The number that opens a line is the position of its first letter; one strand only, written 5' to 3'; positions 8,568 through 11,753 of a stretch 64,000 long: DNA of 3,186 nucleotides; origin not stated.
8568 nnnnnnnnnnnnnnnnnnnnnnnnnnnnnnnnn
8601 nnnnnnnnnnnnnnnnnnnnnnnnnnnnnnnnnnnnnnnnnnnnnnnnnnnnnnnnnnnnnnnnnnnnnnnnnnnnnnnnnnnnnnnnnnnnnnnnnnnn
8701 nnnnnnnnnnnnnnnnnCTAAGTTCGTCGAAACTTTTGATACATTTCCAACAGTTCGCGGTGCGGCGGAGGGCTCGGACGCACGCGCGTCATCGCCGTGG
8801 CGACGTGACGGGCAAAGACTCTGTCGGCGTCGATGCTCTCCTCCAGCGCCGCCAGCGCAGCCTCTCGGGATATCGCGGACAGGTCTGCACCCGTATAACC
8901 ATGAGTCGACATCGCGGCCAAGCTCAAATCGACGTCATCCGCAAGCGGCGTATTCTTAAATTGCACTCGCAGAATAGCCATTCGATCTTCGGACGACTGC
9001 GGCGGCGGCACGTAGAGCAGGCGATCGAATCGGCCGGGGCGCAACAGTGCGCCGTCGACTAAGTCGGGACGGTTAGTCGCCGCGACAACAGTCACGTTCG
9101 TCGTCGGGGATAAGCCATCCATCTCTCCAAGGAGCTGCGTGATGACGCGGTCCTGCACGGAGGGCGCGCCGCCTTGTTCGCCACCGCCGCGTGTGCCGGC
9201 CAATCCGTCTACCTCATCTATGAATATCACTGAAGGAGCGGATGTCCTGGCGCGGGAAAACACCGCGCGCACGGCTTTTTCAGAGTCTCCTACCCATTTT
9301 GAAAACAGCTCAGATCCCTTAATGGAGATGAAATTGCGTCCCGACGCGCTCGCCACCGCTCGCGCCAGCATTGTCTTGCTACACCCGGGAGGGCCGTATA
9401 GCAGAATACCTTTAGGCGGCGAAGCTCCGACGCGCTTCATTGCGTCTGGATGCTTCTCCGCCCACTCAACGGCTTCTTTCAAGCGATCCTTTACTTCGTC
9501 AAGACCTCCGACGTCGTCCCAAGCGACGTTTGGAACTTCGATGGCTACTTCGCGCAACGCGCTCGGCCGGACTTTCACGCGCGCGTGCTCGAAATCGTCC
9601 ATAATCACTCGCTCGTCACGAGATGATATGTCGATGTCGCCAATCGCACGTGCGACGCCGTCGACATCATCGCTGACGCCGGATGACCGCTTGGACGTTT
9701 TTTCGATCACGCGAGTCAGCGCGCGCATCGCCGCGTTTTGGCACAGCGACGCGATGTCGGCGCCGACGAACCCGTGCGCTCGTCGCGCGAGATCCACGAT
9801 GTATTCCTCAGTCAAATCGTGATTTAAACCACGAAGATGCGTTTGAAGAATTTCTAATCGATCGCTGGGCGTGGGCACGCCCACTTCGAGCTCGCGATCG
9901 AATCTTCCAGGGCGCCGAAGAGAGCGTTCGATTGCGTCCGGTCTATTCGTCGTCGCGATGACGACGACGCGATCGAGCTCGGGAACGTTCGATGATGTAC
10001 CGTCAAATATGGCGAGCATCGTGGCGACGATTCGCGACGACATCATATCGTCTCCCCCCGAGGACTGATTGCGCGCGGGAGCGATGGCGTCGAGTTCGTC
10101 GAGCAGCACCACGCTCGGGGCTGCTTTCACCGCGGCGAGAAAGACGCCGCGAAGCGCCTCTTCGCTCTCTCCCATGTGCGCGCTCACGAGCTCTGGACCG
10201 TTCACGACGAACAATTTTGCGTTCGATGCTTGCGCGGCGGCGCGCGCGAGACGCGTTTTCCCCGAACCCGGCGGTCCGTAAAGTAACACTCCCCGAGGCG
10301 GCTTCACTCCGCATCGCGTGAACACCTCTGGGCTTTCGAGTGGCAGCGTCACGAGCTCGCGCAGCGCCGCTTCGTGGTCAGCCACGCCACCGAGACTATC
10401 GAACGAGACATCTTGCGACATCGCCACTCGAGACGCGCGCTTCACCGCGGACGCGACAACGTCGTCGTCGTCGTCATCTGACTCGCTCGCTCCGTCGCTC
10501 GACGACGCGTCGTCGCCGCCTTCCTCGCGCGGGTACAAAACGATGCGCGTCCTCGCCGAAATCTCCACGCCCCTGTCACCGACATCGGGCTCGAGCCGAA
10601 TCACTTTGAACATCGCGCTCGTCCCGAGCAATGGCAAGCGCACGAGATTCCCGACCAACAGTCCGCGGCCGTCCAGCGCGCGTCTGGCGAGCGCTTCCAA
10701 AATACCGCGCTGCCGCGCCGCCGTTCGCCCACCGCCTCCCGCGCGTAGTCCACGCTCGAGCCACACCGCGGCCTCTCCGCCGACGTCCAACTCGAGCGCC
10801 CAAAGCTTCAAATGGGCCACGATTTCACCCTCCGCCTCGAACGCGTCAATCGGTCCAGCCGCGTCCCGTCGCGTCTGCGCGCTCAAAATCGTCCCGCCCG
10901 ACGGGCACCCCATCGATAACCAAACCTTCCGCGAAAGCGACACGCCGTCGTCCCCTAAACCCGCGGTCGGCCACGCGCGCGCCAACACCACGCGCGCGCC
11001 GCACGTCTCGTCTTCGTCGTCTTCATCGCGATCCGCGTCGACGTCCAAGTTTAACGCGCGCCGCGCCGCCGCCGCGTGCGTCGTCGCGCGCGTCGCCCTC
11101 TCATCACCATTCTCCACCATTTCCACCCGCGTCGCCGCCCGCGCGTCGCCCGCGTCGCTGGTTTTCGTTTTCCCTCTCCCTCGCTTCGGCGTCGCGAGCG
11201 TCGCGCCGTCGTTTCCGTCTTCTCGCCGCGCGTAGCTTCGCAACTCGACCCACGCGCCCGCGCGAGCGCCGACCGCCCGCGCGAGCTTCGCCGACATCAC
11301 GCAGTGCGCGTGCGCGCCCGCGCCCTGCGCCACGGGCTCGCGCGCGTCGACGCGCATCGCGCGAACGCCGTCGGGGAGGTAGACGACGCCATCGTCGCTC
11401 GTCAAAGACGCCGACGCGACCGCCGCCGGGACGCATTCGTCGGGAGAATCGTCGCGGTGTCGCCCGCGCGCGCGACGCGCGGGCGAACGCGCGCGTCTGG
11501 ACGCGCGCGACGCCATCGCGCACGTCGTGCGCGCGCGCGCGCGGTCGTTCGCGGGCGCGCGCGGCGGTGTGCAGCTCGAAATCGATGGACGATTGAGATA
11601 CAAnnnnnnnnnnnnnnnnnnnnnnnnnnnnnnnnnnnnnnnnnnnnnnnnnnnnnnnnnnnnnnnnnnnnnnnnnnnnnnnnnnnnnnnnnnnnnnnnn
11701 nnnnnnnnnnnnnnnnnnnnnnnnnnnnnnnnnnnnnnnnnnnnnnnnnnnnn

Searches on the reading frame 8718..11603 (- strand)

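Call 51: search_protein_families(library=pfam, proteins=[window:8718-11603:-], max_evalue=0.00001)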
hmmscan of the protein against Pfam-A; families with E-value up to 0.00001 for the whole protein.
window:8718-11603:- (961 aa): 8 families
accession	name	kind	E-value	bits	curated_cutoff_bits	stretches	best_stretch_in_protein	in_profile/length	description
PF00004.35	AAA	-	2e-82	274.6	21.2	2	733-866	1-130/131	ATPase family associated with various cellular activities (AAA)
PF17862.7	AAA_lid_3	-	9.5e-22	76.6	27.2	2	604-637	6-39/45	AAA+ lid domain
PF13191.12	AAA_16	-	6.3e-14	53.3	32.6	1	436-534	24-125/167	AAA ATPase domain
PF07728.20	AAA_5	-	2.8e-13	50.5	22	0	438-508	1-79/139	AAA domain (dynein-related subfamily)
PF05496.18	RuvB_N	-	8.3e-10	39.1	27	0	696-802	7-97/159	Holliday junction DNA helicase RuvB P-loop domain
PF07724.20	AAA_2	-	1.4e-08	35.4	27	0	439-552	6-123/166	AAA domain (Cdc48 subfamily)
PF06068.19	TIP49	-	1.8e-08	34.4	23.8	0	731-779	51-101/347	TIP49 P-loop domain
PF13401.12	AAA_22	-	6.7e-07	30.1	27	0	439-468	8-40/130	AAA domain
